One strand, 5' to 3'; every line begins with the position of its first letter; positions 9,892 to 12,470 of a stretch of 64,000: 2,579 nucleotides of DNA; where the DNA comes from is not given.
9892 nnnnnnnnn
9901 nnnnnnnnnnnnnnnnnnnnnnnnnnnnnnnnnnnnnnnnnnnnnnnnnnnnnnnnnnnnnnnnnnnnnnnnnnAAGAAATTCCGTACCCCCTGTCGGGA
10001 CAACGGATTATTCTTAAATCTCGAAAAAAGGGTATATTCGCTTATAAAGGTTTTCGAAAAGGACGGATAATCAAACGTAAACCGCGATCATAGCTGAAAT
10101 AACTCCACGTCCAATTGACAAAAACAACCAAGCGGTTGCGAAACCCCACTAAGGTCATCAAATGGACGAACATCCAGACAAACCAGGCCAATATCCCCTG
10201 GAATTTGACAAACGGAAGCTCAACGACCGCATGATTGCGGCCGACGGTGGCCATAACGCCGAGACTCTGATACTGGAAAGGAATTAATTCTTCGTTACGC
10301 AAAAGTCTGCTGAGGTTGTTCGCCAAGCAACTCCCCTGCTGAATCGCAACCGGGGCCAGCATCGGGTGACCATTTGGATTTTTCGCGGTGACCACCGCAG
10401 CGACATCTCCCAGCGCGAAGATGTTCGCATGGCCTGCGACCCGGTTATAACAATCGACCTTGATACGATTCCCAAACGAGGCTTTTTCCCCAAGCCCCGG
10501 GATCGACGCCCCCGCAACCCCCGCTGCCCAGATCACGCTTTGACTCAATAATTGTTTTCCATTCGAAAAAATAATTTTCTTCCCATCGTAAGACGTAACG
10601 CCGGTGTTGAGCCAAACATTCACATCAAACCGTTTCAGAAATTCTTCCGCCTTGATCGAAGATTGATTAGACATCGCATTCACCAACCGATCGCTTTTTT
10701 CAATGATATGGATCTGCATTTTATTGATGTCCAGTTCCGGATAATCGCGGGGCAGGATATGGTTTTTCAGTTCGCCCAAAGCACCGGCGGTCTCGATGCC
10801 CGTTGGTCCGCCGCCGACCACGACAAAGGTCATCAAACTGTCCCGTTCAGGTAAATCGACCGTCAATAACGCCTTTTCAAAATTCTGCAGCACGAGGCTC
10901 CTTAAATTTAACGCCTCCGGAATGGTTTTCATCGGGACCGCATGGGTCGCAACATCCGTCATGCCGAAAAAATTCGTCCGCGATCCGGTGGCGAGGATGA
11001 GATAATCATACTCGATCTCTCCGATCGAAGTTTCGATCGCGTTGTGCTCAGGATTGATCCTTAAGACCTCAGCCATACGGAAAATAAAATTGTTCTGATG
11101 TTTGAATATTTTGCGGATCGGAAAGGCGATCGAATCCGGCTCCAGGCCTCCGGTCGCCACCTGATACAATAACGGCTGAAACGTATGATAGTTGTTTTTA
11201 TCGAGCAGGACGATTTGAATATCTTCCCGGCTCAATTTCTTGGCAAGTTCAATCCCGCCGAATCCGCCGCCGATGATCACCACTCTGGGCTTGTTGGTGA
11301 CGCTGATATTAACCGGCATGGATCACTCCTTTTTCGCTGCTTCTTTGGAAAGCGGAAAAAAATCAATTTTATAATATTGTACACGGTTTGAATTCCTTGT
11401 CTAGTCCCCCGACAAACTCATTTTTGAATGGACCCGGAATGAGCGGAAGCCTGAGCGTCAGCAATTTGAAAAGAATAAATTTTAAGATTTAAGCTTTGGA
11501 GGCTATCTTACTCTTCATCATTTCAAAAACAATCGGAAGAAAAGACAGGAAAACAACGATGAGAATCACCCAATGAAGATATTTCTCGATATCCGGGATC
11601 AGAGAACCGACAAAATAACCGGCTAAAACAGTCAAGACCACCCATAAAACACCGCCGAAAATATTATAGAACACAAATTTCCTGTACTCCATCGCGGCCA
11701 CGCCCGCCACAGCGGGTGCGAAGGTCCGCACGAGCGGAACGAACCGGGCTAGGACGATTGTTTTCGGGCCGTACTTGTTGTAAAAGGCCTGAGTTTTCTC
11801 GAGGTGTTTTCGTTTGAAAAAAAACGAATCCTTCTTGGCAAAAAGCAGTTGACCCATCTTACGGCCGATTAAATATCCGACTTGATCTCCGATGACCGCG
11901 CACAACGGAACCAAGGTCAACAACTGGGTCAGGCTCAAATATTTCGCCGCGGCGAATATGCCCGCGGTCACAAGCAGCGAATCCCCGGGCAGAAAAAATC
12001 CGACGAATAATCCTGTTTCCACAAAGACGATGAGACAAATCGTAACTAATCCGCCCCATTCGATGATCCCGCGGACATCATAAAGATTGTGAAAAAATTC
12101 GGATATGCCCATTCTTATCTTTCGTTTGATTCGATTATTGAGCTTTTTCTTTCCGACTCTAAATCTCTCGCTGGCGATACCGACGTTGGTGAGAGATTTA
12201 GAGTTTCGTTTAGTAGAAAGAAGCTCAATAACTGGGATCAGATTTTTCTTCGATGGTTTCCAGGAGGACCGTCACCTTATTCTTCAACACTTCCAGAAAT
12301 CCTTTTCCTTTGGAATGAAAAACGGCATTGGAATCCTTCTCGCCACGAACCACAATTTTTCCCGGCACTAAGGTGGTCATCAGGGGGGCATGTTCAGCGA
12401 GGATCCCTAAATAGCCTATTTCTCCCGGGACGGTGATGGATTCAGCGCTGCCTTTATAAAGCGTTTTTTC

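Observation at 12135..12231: Family A: ~97-bp palindromic MITE/REP-like element with 9-bp terminal inverted repeats, three copies, each abutting or containing start or stop codons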

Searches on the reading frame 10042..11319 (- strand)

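Call 23: search_protein_families(library=pfam, proteins=[window:10042-11319:-])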
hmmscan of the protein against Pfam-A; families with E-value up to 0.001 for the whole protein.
window:10042-11319:- (425 aa): 10 families
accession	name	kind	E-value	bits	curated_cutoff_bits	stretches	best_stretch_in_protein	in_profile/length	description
PF07992.20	Pyr_redox_2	-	4.8e-45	154.7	26.1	1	12-329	2-291/291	Pyridine nucleotide-disulphide oxidoreductase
PF00070.33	Pyr_redox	-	5.2e-10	40.1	22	1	165-247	2-69/82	Pyridine nucleotide-disulphide oxidoreductase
PF22366.1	NDH2_C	-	5.5e-10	39.7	27.7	1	353-407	2-57/62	NDH2 C-terminal domain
PF13738.12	Pyr_redox_3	-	7.3e-08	32.4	30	0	14-44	1-32/305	Pyridine nucleotide-disulphide oxidoreductase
PF13450.12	NAD_binding_8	-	1e-05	26.2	21.9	0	15-43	1-29/68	NAD(P)-binding Rossmann-like domain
PF03486.20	HI0933_like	-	1.3e-05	25.2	50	0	12-43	2-33/244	HI0933-like protein Rossmann domain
PF13454.12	NAD_binding_9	-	2.3e-05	24.8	21.8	0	14-44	1-35/155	FAD-NAD(P)-binding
PF01266.30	DAO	-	5.8e-05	23.2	27.9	0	12-42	1-31/353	FAD dependent oxidoreductase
PF01494.25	FAD_binding_3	-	0.00026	20.8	22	0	12-44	3-35/349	FAD binding domain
PF01134.28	GIDA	-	0.00043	19.9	22.1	0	13-50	2-38/391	Glucose inhibited division protein A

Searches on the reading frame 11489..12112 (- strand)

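Call 23: search_protein_families(library=pfam, proteins=[window:11489-12112:-])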
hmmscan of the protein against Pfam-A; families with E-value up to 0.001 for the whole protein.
window:11489-12112:- (207 aa): 1 family
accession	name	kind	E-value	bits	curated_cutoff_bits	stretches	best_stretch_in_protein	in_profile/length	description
PF09335.16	VTT_dom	-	5.5e-21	75.7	33.9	1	41-166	1-122/123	VTT domain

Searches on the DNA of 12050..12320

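Call 70: search_rna_families(source=window, start=12050, end=12320, threshold=evalue, max_evalue=10)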
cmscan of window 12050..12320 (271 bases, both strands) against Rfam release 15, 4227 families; matches with E-value up to 10: 12.
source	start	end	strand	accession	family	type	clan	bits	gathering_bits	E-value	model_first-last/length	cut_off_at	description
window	12151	12252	+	RF02058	STnc400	Gene;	-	24.7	80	0.009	1-125/125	no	Gammaproteobacterial sRNA STnc400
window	12125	12242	+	RF04156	MIR2670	Gene; miRNA;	-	21.5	117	0.014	1-200/200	no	MIR2670 microRNA precursor family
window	12103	12225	+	RF03922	MIR2119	Gene; miRNA;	-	21.1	73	1.9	1-188/188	no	MIR2119 microRNA precursor family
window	12125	12242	+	RF04134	MIR7504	Gene; miRNA;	-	21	83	0.22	1-124/124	no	MIR7504 microRNA precursor family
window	12081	12163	+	RF00356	snoR32_R81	Gene; snRNA; snoRNA; CD-box;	-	17.4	45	8.5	1-98/98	no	Small nucleolar RNA R32/R81/Z41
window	12129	12238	+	RF00817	mir-80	Gene; miRNA;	-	16.2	68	0.84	1-89/89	no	mir-80 microRNA precursor family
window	12130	12201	+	RF02843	RefA5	Gene; antisense;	-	16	91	0.7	1-68/68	no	Enterococcus sRNA A5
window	12077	12166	-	RF02909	rli117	Gene; sRNA;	-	15.8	87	0.071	1-272/272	no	Listeria sRNA rli117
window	12135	12320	-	RF01256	snR43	Gene; snRNA; snoRNA; HACA-box;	CL00027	13.6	60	1.2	27-207/207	5'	Small nucleolar RNA snR43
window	12214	12305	-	RF02183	ST7-OT3_1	Gene; lncRNA;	-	13.6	50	8.3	1-79/79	no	ST7 overlapping transcript 3 conserved region 1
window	12135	12231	+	RF00648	MIR396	Gene; miRNA;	-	13.5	80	6.5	21-97/118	no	MIR396 microRNA precursor family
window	12255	12320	-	RF00478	SCARNA6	Gene; snRNA; snoRNA; scaRNA;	-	7.4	68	3.8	191-265/265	5'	Small Cajal body specific RNA 6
